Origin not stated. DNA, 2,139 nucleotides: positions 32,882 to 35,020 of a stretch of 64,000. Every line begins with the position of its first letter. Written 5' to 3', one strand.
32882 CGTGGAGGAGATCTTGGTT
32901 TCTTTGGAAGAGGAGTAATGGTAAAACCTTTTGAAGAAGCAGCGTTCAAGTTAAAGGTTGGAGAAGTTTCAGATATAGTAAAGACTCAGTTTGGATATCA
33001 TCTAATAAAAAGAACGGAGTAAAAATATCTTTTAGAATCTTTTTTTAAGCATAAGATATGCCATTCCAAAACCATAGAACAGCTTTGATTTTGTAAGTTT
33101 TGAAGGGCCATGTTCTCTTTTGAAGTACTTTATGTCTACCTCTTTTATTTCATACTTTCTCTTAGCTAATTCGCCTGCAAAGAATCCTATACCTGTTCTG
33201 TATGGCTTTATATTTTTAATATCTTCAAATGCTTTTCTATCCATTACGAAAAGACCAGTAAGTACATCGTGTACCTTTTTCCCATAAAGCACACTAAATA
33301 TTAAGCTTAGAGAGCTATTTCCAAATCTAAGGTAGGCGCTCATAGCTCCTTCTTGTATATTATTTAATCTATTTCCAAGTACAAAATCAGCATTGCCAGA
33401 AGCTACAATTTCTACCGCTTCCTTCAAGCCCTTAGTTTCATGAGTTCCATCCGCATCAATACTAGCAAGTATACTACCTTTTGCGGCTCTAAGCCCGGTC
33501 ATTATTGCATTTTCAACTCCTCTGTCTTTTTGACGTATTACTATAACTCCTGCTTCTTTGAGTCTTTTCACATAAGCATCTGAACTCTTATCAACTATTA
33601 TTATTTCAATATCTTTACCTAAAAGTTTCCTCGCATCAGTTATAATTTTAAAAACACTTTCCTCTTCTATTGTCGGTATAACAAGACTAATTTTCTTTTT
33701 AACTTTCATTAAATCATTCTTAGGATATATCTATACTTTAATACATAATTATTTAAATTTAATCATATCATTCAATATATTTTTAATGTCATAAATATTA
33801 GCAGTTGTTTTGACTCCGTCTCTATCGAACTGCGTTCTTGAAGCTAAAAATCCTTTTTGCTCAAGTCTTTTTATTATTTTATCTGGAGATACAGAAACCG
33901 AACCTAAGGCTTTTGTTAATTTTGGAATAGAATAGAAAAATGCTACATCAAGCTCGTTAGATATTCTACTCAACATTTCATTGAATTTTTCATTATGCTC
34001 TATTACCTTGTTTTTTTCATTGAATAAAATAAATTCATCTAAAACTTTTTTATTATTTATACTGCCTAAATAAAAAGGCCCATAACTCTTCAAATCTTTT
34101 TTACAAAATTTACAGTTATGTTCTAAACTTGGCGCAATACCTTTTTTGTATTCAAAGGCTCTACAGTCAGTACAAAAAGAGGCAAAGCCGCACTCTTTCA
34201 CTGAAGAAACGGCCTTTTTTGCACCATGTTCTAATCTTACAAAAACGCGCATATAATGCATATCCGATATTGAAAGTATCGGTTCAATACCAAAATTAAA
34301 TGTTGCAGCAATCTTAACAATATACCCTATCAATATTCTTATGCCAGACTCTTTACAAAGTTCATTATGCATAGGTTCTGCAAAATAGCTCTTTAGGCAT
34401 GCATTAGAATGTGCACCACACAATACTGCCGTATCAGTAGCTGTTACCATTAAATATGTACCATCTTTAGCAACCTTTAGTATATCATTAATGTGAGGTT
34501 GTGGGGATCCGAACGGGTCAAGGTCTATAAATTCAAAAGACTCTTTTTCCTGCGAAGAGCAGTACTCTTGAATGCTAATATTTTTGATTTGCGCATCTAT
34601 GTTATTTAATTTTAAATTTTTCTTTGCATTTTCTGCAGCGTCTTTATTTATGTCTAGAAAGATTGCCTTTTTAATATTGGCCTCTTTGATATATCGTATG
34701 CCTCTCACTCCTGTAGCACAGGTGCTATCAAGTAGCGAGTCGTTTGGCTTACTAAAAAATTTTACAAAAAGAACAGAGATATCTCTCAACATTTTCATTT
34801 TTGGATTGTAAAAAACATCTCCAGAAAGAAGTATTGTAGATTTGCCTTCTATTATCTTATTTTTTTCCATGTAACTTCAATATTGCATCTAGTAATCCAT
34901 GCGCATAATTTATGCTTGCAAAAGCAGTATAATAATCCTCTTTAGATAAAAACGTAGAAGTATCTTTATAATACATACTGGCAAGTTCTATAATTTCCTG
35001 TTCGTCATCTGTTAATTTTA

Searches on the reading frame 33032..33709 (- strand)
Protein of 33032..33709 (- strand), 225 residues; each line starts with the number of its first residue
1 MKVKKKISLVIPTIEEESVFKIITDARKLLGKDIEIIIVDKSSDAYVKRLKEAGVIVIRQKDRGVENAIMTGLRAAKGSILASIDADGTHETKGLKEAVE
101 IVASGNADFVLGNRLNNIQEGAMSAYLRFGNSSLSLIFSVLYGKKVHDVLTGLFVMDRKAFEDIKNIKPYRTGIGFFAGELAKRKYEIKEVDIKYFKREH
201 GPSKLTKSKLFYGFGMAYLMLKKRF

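Call 32: search_protein_families(library=pfam, proteins=[window:33032-33709:-], max_evalue=0.1)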
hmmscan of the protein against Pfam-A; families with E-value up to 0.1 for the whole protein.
window:33032-33709:- (225 aa): 1 family
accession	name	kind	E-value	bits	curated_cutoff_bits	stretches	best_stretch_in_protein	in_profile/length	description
PF00535.33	Glycos_transf_2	-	2.4e-19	70.3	23.3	1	8-164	1-167/168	Glycosyl transferase family 2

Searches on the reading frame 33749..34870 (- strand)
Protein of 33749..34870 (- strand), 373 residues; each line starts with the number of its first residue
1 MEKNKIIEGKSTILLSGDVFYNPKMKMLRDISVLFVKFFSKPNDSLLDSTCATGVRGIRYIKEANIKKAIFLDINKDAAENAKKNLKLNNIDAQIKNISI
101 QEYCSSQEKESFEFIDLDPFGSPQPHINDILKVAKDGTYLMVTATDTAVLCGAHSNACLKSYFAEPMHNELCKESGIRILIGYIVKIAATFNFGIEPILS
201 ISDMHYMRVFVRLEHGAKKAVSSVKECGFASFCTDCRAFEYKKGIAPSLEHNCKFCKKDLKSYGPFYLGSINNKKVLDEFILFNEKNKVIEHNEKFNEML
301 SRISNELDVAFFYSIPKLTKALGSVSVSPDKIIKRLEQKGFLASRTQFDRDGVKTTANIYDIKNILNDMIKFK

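Call 32: search_protein_families(library=pfam, proteins=[window:33749-34870:-], max_evalue=0.1)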
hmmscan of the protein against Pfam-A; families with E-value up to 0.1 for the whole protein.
window:33749-34870:- (373 aa): 9 families
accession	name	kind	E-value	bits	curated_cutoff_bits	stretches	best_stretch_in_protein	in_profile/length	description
PF02005.22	TRM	-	2.3e-93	313.8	27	1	8-366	8-375/376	N2,N2-dimethylguanosine tRNA methyltransferase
PF13847.12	Methyltransf_31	-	5.2e-07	29.9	27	1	41-146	2-113/145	Methyltransferase domain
PF05175.20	MTS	-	1.8e-05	24.9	23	1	33-115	21-102/170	Methyltransferase small domain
PF12847.13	Methyltransf_18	-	0.00016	22.1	27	1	42-163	14-128/151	Methyltransferase domain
PF06325.19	PrmA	-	0.0022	18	22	1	39-103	158-221/296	Ribosomal protein L11 methyltransferase (PrmA)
PF02475.24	TRM5-TYW2_MTfase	-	0.0028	18.1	28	1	38-138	32-131/164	TRM5/TYW2 methyltransferase domain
PF22881.1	FilE_C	-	0.013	15.5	27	0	46-112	26-89/166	FilE, C-terminal domain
PF03602.21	Cons_hypoth95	-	0.017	15.2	24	1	47-119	46-121/182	Conserved hypothetical protein 95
PF13649.12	Methyltransf_25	-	0.026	15.6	27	1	47-115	2-68/97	Methyltransferase domain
